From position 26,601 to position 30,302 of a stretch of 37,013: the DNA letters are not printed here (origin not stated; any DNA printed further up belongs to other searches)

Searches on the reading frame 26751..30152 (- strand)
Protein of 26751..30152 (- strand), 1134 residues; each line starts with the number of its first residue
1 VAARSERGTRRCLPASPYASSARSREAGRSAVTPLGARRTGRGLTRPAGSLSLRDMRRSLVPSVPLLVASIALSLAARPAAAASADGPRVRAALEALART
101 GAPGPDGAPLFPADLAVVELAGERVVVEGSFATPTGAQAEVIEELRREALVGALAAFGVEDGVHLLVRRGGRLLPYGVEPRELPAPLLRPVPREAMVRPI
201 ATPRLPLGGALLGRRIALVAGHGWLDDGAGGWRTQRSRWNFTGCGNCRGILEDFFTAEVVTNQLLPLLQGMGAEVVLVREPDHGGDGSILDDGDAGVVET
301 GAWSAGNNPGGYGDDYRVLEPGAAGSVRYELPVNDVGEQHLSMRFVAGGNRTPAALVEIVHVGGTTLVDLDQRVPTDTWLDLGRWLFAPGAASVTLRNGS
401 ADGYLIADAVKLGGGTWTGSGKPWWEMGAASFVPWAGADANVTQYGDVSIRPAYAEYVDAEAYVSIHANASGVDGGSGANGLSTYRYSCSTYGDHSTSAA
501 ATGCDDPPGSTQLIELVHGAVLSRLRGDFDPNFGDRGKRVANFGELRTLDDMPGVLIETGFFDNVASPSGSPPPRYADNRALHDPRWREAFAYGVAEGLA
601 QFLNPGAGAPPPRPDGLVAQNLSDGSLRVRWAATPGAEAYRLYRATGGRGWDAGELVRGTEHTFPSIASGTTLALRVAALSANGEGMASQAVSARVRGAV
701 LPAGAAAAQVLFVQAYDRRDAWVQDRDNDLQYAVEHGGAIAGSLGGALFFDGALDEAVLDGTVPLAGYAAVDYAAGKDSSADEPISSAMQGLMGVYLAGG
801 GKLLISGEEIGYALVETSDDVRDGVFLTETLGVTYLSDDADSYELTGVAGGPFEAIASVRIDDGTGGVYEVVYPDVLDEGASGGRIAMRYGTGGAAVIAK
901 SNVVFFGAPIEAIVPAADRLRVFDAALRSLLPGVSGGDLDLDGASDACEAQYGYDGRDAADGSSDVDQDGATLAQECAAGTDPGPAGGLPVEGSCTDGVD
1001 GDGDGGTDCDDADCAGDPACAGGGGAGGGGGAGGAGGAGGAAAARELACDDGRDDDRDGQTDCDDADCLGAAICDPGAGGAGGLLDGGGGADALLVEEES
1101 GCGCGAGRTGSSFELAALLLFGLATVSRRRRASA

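Call 12: search_protein_families(library=ncbifam, proteins=[window:26751-30152:-], max_evalue=0.01)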
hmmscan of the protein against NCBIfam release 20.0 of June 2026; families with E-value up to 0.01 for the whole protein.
window:26751-30152:- (1134 aa): 3 families
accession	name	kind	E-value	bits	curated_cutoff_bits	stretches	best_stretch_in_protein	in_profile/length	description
NF033662.1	acid_disulf_rpt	repeat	5.4e-13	48.4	41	2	1045-1074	3-32/32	acidic double-disulfide repeat-containing protein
TIGR02883.1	spore_cwlD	equivalog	0.00029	21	221.55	0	537-566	136-164/189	N-acetylmuramoyl-L-alanine amidase CwlD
TIGR03901.2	MYXO-CTERM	domain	0.0019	18.6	20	1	1099-1131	1-33/34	MYXO-CTERM sorting domain-containing protein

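Call 13: search_protein_families(library=pfam, proteins=[window:26751-30152:-], max_evalue=0.01)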
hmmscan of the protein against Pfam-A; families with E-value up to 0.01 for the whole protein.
window:26751-30152:- (1134 aa): 3 families
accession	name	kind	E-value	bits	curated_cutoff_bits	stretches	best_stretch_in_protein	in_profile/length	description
PF25275.1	Golvesin_C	-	9.1e-18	65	31.6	1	289-412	2-130/132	Golvesin C-terminal domain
PF01520.23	Amidase_3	-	3.8e-11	43.8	27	1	447-600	55-173/174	N-acetylmuramoyl-L-alanine amidase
PF00041.27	fn3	-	0.00031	21.3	25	1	613-694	2-83/84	Fibronectin type III domain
